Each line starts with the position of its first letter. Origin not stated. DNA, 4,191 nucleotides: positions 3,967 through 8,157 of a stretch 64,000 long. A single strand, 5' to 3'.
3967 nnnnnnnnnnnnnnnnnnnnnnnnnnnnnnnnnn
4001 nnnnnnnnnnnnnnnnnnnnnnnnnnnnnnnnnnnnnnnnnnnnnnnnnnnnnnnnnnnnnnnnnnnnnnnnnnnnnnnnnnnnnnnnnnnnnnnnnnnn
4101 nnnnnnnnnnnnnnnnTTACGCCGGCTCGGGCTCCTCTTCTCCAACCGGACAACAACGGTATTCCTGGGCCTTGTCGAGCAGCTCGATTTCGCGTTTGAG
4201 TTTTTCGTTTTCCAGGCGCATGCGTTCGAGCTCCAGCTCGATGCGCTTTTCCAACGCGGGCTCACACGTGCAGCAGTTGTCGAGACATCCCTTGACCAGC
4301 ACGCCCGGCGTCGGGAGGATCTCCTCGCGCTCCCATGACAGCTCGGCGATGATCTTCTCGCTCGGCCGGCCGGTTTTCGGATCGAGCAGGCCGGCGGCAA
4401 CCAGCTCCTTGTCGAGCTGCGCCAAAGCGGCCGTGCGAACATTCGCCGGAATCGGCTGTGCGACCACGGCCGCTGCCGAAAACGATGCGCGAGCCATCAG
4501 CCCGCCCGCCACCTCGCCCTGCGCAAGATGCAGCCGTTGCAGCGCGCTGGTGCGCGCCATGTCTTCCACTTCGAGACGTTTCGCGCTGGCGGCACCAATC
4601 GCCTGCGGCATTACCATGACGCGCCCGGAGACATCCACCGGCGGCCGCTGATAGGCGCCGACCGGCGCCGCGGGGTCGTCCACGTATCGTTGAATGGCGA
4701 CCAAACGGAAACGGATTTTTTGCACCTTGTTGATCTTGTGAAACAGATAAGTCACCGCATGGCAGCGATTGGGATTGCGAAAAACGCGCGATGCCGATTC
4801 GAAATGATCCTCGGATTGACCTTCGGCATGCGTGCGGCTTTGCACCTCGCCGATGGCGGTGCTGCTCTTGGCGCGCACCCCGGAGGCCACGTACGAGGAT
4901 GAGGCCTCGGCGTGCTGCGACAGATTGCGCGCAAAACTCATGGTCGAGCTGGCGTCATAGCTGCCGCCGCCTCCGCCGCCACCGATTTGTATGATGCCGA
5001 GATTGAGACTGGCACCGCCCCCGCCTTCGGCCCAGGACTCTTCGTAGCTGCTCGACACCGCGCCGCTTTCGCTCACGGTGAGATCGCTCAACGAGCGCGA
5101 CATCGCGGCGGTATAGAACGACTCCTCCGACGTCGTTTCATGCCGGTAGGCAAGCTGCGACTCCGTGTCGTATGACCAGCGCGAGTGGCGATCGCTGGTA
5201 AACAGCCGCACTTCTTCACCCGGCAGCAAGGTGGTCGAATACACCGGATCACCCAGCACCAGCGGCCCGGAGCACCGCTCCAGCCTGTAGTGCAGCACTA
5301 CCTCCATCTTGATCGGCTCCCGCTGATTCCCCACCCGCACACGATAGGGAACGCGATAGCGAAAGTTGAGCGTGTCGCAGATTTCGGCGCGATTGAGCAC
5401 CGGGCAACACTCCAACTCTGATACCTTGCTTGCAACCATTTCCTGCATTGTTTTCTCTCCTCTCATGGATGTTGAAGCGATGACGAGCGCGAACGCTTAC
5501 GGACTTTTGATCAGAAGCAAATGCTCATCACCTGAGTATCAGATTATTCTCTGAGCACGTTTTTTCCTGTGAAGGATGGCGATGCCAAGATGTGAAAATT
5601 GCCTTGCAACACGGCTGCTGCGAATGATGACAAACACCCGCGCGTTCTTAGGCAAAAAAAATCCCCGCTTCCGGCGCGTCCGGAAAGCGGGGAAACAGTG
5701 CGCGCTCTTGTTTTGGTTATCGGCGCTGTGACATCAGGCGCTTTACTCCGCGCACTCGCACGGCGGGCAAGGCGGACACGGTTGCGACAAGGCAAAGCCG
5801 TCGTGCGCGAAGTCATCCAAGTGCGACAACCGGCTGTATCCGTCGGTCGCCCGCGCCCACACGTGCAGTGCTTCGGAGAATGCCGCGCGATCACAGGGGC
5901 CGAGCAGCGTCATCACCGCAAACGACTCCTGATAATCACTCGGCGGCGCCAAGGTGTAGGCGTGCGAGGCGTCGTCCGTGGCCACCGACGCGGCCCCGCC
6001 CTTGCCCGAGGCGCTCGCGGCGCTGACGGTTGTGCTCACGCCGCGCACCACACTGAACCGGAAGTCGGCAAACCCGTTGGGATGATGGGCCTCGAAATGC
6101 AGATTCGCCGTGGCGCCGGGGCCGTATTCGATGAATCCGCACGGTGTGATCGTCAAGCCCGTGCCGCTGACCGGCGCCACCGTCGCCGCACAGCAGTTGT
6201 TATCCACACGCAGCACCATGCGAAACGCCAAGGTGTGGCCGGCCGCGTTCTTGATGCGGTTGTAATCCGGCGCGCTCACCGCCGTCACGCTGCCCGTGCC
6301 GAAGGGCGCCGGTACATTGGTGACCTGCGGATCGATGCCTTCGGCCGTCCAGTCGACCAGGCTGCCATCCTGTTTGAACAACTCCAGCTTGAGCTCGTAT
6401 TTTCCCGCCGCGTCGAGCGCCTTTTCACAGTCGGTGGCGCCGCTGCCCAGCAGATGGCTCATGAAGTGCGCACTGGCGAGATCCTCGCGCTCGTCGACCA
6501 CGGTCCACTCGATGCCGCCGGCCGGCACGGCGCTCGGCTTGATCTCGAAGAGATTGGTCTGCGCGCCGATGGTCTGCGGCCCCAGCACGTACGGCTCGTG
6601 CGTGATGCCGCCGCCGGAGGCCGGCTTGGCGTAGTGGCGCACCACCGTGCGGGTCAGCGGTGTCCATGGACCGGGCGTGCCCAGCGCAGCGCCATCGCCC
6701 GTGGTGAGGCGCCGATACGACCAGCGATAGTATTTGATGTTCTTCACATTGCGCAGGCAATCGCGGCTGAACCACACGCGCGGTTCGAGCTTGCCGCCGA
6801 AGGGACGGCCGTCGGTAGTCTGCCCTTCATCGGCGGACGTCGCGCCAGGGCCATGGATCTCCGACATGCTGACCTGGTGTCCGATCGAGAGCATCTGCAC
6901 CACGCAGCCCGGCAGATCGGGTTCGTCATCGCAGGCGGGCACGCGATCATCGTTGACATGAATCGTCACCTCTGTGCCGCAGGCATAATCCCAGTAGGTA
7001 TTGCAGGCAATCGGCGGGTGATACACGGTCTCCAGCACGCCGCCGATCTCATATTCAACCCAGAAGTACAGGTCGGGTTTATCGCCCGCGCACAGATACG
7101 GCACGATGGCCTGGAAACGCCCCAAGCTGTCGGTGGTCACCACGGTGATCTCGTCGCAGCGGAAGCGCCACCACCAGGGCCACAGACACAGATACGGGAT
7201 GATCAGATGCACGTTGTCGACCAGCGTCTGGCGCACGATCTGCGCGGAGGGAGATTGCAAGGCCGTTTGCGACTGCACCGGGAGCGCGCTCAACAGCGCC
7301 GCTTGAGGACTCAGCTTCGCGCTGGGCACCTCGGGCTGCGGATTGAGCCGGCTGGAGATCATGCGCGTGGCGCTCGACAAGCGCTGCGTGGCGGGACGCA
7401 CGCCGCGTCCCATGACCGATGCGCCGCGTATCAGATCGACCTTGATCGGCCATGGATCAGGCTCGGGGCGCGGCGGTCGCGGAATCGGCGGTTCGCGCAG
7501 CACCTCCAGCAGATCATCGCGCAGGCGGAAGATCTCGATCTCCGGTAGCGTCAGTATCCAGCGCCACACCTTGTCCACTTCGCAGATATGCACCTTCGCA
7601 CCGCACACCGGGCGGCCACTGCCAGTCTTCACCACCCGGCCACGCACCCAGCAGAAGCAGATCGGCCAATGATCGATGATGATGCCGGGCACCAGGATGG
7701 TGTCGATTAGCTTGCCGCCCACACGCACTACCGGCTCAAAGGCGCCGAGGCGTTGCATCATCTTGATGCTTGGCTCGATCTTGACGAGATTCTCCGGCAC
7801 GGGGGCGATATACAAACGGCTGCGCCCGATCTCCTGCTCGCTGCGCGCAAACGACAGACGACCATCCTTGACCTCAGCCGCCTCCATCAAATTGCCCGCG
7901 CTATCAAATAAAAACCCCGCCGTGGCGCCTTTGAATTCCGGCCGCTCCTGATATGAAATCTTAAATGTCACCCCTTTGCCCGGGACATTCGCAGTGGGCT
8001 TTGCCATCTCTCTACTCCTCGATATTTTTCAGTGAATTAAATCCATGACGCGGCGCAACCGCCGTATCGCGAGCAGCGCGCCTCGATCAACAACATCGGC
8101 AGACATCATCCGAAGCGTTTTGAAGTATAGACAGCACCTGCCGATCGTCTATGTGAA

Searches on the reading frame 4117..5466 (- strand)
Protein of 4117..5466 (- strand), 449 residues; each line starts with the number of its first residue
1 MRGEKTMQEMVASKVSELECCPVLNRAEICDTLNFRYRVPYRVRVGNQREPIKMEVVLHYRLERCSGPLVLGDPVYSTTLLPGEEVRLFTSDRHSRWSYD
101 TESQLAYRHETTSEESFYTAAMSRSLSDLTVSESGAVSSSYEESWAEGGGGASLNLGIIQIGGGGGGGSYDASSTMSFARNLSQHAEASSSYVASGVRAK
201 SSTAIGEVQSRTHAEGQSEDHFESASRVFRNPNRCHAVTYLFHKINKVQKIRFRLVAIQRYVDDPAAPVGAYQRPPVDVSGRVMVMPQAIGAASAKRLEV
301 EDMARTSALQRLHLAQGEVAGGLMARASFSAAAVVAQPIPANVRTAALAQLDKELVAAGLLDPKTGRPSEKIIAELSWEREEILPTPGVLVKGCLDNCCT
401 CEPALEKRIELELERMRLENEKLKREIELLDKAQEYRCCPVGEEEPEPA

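Call 10: search_protein_families(library=ncbifam, proteins=[window:4117-5466:-], max_evalue=10)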
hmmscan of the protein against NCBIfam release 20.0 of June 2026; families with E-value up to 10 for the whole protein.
window:4117-5466:- (449 aa): 0 families

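Call 11: search_protein_families(library=pfam, proteins=[window:4117-5466:-], max_evalue=10)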
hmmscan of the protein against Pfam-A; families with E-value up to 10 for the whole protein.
window:4117-5466:- (449 aa): 0 families

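Call 20: find_encoding_contigs(protein=window:4117-5466:-, flank=6000, max_places=8)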
Protein window:4117-5466:- (449 aa): no gene with exactly this product is on record in the collection.

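Call 21: find_encoding_contigs(protein=window:4117-5448:-, flank=6000, max_places=8)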
Protein window:4117-5448:- (443 aa): no gene with exactly this product is on record in the collection.

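Call 25: find_homologous_proteins(query=window:4117-5466:-, max_evalue=0.001)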
Query window:4117-5466:- (449 aa): 2099 proteins with E <= 0.001 among 8000 candidates; the best 120 are listed.
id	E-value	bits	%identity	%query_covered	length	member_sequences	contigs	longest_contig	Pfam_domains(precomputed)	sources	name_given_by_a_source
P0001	1.1e-291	985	100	99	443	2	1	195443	-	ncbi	ncbi:MAG: hypothetical protein AB1810_05630 [Pseudomonadota bacterium]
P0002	5.2e-227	772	76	98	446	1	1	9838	-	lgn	-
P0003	5.2e-214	729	74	97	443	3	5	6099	-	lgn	-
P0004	4.9e-213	726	72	98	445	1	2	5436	-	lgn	-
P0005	3.7e-209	713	71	98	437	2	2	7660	-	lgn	-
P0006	1.2e-199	682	66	98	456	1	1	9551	-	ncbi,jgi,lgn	-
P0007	7.2e-199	679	68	98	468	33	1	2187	-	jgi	-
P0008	7.9e-199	679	68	98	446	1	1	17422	-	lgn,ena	-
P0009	3.7e-196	670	66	98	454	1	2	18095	-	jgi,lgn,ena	-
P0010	5.8e-196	670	69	97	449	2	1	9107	-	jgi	jgi:hypothetical protein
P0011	4.5e-195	667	69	95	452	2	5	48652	-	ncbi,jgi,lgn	-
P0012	7.5e-195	666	67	97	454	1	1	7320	-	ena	-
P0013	6.0e-194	663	67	98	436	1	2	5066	-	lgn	-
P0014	8.5e-194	663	66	98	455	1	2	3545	-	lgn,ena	-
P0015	1.4e-193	662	66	98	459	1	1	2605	-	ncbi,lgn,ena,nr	ncbi:MAG TPA: hypothetical protein ENJ43_00045 [Gammaproteobacteria bacterium]|nr:hypothetical prote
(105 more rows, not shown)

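Call 26: find_encoding_contigs(protein=P0001, flank=10000, max_places=4)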
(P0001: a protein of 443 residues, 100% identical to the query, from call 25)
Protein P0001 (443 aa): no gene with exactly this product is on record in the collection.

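Call 27: find_encoding_contigs(protein=P0002, flank=10000, max_places=4)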
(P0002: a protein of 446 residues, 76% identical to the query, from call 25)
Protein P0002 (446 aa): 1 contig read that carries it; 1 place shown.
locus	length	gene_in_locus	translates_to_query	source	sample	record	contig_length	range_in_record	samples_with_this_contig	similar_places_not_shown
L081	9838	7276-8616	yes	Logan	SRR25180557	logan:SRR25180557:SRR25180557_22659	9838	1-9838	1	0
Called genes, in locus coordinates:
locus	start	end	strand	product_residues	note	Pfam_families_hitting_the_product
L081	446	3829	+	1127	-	PF04773:FecR, PF13431:TPR_17 (faint), PF14559:TPR_19 (faint), PF00515:TPR_1 (faint), PF07719:TPR_2 (faint), PF13414:TPR_11 (faint), PF23914:TPR_CcmH_CycH (faint)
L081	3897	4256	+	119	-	-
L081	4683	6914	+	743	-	-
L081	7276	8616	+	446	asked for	-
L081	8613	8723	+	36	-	-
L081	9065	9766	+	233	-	-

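Call 39: find_encoding_contigs(protein=P0003, flank=10000, max_places=5)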
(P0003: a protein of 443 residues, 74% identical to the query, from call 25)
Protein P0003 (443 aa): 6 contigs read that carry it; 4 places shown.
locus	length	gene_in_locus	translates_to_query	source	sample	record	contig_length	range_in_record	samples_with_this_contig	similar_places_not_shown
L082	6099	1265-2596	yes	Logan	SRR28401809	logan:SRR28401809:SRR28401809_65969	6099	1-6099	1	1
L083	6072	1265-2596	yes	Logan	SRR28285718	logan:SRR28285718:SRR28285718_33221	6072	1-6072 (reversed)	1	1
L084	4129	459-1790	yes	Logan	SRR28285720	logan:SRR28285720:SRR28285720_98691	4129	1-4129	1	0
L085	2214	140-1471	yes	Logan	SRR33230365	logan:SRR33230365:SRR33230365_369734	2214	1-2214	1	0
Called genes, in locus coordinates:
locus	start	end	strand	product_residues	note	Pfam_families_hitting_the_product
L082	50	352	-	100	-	-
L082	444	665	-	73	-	PF05016:ParE_toxin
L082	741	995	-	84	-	PF03693:ParD_antitoxin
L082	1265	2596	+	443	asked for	-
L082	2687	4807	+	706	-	-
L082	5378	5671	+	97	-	-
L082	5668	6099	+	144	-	?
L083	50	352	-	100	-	-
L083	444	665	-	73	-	PF05016:ParE_toxin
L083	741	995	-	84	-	PF03693:ParD_antitoxin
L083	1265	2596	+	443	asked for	-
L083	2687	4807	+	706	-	-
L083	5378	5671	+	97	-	-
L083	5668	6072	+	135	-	?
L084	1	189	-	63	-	?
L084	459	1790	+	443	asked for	-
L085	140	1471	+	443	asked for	-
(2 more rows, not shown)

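Call 40: find_encoding_contigs(protein=P0005, flank=10000, max_places=4)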
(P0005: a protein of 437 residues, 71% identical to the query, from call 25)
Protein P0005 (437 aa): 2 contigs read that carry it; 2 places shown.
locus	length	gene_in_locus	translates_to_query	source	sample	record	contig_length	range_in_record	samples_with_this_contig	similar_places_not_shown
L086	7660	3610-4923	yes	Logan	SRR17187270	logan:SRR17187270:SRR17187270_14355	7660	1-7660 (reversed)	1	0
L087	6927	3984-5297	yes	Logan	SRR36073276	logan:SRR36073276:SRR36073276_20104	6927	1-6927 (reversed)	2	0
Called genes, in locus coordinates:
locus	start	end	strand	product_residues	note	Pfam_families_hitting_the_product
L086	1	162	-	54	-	?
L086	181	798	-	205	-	PF02545:Maf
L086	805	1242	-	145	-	PF02590:SPOUT_MTase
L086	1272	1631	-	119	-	PF02410:RsfS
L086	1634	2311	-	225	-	PF01467:CTP_transf_like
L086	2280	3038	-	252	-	-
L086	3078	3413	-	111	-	PF11191:DUF2782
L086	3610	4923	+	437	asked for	-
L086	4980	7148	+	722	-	-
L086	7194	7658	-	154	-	?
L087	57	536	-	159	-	PF13682:CZB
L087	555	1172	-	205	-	PF02545:Maf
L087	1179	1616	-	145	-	PF02590:SPOUT_MTase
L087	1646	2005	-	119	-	PF02410:RsfS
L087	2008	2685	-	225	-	PF01467:CTP_transf_like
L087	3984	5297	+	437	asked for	-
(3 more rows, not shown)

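Call 41: find_encoding_contigs(protein=P0004, flank=10000, max_places=4)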
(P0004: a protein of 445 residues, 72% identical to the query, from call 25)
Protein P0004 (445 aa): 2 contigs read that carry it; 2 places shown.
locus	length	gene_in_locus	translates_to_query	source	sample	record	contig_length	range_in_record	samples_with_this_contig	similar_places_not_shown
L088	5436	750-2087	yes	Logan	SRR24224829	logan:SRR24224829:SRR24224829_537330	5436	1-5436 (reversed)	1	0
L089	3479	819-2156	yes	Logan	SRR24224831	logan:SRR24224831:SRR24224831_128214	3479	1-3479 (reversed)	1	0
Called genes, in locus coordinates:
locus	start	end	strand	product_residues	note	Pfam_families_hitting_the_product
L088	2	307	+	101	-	?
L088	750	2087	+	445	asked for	-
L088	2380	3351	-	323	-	PF03747:ADP_ribosyl_GH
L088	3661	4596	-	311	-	PF00892:EamA (weak)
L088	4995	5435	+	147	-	?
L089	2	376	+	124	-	?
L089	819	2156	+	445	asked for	-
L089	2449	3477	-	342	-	?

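Call 59: search_protein_families(library=padloc, proteins=[window:4117-5466:-], max_evalue=1)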
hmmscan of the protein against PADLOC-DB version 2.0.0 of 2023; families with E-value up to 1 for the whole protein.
window:4117-5466:- (449 aa): 0 families

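Call 66: search_solved_structures(query=window:4117-5466:-, max_evalue=1)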
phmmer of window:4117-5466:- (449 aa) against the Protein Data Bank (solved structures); distinct sequences matched with E-value up to 1: 1.
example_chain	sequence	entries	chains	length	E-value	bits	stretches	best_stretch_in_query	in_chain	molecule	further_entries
4y5x_A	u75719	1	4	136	0.52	12.7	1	129-227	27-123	diabody 310 VL domain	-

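Call 74: predict_structure(alignment_id=A2)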
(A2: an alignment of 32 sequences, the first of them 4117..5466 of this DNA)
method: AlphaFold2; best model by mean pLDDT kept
length: 449 residues; sequences in the alignment: 32
mean_pLDDT: 67.3   pTM: 0.58
mean pLDDT of the five models: 67.3, 65.9, 64.2, 64.1, 63.1
residues with pLDDT >= 90: 72; 70-90: 173; 50-70: 69; < 50: 135
segments of 3 or more residues with pLDDT < 50: 1-24, 95-100, 104-111, 130-168, 213-217, 273-293, 317-335, 439-441, 443-449
pLDDT, mean of each block of 10 residues (from residue 1): 39 40 61 85 82 89 88 83 79 51 48 71 70 33 30 26 40 83 85 82 65 49 68 83 87 94 73 41 40 57 61 47 34 59 90 94 93 94 82 76 81 93 91 60 48
secondary structure, 60 per line:
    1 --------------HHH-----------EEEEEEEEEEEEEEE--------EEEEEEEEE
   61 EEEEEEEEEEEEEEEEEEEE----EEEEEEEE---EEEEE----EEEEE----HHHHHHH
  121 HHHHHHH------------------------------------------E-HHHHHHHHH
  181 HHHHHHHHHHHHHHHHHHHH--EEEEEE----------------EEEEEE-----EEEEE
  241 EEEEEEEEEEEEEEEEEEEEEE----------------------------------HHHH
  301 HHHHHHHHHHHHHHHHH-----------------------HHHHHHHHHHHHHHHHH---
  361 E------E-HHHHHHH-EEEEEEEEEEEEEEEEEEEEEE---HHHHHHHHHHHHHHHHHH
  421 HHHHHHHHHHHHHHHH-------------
elements in order: E29-43 E52-80 E85-92 E96-100 E105-109 H114-127 H172-200 E203-208 E225-230 E236-262 H297-317 H341-357 H370-376 E378-399 H403-436

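Call 77: search_protein_families(library=phrogs, proteins=[window:4117-5466:-], max_evalue=1)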
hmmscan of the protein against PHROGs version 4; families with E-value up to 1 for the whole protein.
window:4117-5466:- (449 aa): 3 families
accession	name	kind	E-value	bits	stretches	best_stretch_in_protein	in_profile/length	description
phrog_29114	-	unknown function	0.0072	17.7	1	407-433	53-80/107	-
phrog_33871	-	unknown function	0.16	12.8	1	406-431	60-87/154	-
phrog_16690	-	unknown function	0.42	11.6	1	408-430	33-55/62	-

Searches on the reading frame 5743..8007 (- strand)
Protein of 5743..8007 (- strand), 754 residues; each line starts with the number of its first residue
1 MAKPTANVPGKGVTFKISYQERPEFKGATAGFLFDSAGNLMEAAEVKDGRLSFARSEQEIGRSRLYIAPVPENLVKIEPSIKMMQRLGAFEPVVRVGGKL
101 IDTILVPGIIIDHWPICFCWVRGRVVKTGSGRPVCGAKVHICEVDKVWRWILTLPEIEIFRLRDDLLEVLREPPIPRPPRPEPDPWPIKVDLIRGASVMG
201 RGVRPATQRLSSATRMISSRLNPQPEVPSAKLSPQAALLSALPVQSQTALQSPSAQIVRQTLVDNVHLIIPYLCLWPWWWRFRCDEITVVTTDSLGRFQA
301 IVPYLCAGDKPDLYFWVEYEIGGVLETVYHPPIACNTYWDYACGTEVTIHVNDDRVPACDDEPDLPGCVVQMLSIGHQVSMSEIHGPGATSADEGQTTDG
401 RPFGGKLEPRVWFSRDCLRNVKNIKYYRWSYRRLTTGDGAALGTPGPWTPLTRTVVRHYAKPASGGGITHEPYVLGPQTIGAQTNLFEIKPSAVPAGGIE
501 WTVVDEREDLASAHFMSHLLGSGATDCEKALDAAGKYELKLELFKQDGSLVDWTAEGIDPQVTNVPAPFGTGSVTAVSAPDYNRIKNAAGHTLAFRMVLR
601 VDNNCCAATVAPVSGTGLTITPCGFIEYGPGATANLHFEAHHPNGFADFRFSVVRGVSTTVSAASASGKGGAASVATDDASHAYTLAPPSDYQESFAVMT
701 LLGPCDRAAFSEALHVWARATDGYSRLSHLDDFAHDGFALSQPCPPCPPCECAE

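Call 10: search_protein_families(library=ncbifam, proteins=[window:5743-8007:-], max_evalue=10)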
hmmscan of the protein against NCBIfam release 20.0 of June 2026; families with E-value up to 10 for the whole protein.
window:5743-8007:- (754 aa): 0 families

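Call 11: search_protein_families(library=pfam, proteins=[window:5743-8007:-], max_evalue=10)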
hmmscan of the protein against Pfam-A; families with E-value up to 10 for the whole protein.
window:5743-8007:- (754 aa): 0 families

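Call 59: search_protein_families(library=padloc, proteins=[window:5743-8007:-], max_evalue=1)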
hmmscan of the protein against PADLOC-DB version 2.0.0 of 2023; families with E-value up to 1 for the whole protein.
window:5743-8007:- (754 aa): 0 families

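Call 67: search_solved_structures(query=window:5743-8007:-, max_evalue=1)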
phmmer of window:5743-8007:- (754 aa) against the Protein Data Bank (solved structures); distinct sequences matched with E-value up to 1: 2.
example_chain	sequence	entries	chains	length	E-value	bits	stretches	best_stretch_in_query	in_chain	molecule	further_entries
6sj0_A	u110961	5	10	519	0.58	11.4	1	49-119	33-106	Amidohydrolase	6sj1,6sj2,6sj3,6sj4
1pgn_A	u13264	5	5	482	0.66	11.2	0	512-592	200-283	6-PHOSPHOGLUCONATE DEHYDROGENASE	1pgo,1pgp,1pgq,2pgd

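Call 77: search_protein_families(library=phrogs, proteins=[window:5743-8007:-], max_evalue=1)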
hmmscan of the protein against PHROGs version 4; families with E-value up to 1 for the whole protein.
window:5743-8007:- (754 aa): 0 families
